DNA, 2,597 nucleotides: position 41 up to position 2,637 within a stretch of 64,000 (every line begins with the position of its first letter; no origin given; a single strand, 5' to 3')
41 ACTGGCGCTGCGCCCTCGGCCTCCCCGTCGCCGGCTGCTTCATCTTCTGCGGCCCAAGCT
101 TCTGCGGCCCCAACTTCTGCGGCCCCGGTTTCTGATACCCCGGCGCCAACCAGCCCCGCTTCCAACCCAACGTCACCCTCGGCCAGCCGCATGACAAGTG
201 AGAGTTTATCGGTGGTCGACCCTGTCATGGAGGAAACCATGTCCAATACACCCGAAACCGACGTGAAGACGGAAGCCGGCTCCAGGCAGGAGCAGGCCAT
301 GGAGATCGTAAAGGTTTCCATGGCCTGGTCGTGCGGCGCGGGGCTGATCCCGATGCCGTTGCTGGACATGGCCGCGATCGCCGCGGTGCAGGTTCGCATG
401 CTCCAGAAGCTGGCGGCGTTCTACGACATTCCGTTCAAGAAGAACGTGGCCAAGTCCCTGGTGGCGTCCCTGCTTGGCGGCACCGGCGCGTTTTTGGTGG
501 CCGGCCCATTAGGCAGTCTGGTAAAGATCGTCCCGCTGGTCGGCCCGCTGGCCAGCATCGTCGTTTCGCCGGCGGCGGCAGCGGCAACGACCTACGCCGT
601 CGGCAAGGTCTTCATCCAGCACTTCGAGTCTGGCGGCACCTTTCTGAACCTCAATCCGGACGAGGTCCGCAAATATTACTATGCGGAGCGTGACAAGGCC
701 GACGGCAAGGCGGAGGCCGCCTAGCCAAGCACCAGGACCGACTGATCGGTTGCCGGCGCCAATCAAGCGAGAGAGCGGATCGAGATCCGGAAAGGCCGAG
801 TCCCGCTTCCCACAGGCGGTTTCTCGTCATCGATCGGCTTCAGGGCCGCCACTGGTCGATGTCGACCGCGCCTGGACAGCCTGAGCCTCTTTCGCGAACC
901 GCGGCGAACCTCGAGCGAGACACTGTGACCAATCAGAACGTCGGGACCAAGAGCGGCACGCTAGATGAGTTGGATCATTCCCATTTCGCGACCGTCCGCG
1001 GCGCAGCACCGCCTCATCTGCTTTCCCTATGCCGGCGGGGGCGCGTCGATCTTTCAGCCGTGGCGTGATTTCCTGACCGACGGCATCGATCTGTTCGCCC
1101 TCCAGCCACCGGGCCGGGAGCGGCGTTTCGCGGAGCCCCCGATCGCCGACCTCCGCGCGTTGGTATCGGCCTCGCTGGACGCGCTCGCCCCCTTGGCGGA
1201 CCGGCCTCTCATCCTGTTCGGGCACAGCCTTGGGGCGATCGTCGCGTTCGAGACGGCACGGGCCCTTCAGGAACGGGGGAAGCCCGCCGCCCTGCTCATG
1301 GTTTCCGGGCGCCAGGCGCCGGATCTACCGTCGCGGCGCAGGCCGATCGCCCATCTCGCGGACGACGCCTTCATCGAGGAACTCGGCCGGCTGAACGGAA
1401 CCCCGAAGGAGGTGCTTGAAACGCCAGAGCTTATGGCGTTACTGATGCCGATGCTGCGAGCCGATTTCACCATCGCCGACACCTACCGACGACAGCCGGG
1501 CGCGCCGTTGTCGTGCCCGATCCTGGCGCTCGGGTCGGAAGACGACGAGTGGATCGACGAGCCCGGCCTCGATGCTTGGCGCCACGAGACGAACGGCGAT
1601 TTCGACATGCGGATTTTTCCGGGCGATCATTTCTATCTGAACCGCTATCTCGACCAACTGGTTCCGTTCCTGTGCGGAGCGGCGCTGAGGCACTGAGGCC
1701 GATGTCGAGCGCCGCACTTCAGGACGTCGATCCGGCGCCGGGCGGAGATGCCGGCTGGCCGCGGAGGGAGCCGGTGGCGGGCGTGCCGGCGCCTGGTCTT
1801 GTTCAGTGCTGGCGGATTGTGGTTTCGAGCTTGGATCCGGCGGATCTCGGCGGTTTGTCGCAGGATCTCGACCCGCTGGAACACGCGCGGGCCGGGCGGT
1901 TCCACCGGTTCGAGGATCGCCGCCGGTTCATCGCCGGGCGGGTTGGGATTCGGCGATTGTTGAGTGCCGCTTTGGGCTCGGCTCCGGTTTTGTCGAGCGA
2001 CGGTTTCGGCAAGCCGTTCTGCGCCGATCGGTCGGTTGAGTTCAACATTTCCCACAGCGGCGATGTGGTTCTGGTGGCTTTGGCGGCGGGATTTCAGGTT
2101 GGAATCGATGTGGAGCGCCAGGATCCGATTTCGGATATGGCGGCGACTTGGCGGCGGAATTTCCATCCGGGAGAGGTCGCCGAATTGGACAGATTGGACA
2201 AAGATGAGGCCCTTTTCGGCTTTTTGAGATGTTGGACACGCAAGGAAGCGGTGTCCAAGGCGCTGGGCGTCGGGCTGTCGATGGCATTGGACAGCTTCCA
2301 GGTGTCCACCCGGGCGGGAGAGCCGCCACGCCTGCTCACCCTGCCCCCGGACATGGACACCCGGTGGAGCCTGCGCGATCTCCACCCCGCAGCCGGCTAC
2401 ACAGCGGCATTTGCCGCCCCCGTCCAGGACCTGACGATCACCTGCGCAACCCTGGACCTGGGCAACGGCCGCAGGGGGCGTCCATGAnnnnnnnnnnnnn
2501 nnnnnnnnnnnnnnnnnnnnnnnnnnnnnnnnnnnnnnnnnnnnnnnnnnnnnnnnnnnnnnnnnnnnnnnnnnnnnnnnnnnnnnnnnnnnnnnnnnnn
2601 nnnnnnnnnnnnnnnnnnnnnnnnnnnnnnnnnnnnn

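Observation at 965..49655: ~49-kb single-operon FAAL/PKS/AMT/NRPS assembly line for a β-amino fatty-acid lipopeptide, probably uncharacterised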

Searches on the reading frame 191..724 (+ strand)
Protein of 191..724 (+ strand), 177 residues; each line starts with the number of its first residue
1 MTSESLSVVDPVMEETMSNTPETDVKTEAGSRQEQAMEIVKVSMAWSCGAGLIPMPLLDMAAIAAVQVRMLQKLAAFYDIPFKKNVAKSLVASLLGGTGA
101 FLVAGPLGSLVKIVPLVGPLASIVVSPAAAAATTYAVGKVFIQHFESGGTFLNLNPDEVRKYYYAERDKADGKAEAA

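Call 5: search_protein_families(library=pfam, proteins=[window:191-724:+], max_evalue=0.01)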
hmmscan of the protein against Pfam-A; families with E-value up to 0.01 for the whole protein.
window:191-724:+ (177 aa): 1 family
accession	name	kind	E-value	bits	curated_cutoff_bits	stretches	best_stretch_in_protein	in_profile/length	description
PF05128.17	DUF697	-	4.6e-14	52.9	27.7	1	31-166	17-159/162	Domain of unknown function (DUF697)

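Call 35: find_encoding_contigs(protein=window:191-724:+, flank=10000, max_places=3)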
Protein window:191-724:+ (177 aa): 1 contig read that carries it; 1 place shown.
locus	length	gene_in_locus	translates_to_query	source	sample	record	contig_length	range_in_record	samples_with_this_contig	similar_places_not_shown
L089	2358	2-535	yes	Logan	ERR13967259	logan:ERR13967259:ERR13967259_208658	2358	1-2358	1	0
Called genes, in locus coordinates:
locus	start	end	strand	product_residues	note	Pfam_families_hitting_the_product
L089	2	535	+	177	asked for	?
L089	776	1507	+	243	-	PF00975:Thioesterase, PF12697:Abhydrolase_6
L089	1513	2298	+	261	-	PF22624:AASDHPPT_N, PF01648:ACPS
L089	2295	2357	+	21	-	?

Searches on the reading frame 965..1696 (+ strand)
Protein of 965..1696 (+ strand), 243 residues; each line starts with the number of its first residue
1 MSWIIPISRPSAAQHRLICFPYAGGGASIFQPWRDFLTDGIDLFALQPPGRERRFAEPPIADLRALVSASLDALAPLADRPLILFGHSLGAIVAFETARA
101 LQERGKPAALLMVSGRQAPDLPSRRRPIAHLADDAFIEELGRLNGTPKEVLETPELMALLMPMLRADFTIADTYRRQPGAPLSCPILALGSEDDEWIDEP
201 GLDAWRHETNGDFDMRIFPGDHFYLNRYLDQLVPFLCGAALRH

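Call 3: search_protein_families(library=pfam, proteins=[window:965-1696:+])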
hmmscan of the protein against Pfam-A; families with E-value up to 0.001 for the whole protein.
window:965-1696:+ (243 aa): 3 families
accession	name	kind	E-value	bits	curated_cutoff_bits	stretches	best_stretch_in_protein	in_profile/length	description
PF00975.26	Thioesterase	-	5.9e-50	171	26.4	1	16-233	2-219/226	Thioesterase domain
PF12697.13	Abhydrolase_6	-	4.2e-10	41.1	26.3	1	24-225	8-207/217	Alpha/beta hydrolase family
PF00561.26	Abhydrolase_1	-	0.00012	22.3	25.8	0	10-103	22-92/245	alpha/beta hydrolase fold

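Call 36: find_encoding_contigs(protein=window:965-1696:+, flank=10000, max_places=4)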
Protein window:965-1696:+ (243 aa): 23 contigs read that carry it; 4 places shown.
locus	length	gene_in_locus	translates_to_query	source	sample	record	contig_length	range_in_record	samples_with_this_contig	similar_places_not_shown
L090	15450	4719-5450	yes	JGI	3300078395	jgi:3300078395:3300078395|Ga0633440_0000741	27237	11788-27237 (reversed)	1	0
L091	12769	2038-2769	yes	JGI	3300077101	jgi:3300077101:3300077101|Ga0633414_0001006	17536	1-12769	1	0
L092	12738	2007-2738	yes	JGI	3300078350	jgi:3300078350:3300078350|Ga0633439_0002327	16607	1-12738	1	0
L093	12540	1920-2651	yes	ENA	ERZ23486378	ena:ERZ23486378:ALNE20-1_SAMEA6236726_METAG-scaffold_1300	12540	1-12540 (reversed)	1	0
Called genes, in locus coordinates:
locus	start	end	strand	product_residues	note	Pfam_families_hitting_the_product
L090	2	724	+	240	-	?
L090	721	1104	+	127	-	-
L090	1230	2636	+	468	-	PF25948:DUF7986 (faint)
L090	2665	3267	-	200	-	-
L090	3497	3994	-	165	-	-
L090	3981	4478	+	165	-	PF05128:DUF697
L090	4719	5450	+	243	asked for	PF00975:Thioesterase, PF12697:Abhydrolase_6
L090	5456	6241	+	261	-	PF22624:AASDHPPT_N, PF01648:ACPS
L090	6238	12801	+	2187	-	-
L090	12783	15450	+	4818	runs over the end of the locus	?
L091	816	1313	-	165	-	-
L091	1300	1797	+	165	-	PF05128:DUF697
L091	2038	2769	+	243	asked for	PF00975:Thioesterase, PF12697:Abhydrolase_6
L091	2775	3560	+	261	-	PF22624:AASDHPPT_N, PF01648:ACPS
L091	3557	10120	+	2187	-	-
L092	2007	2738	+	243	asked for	PF00975:Thioesterase, PF12697:Abhydrolase_6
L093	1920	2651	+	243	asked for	PF00975:Thioesterase, PF12697:Abhydrolase_6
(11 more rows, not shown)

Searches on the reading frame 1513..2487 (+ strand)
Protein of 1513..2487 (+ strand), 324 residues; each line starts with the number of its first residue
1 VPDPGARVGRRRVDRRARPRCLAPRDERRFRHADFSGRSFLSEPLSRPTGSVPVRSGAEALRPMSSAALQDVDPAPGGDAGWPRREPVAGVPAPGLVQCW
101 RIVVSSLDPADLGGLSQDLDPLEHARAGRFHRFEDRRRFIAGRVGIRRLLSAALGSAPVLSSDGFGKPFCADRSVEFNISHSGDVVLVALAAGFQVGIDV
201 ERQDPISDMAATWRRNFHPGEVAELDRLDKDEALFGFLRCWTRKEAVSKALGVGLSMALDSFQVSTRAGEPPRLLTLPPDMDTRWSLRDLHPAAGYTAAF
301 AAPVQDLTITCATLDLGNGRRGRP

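Call 3: search_protein_families(library=pfam, proteins=[window:1513-2487:+])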
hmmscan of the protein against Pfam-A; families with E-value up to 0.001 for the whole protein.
window:1513-2487:+ (324 aa): 2 families
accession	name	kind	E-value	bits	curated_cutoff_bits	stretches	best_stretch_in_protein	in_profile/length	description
PF01648.25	ACPS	-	4.7e-19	68.9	25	1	195-301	1-111/111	4'-phosphopantetheinyl transferase superfamily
PF22624.1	AASDHPPT_N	-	5.7e-08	33.3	27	1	117-189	15-96/100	4'-phosphopantetheinyl transferase, N-terminal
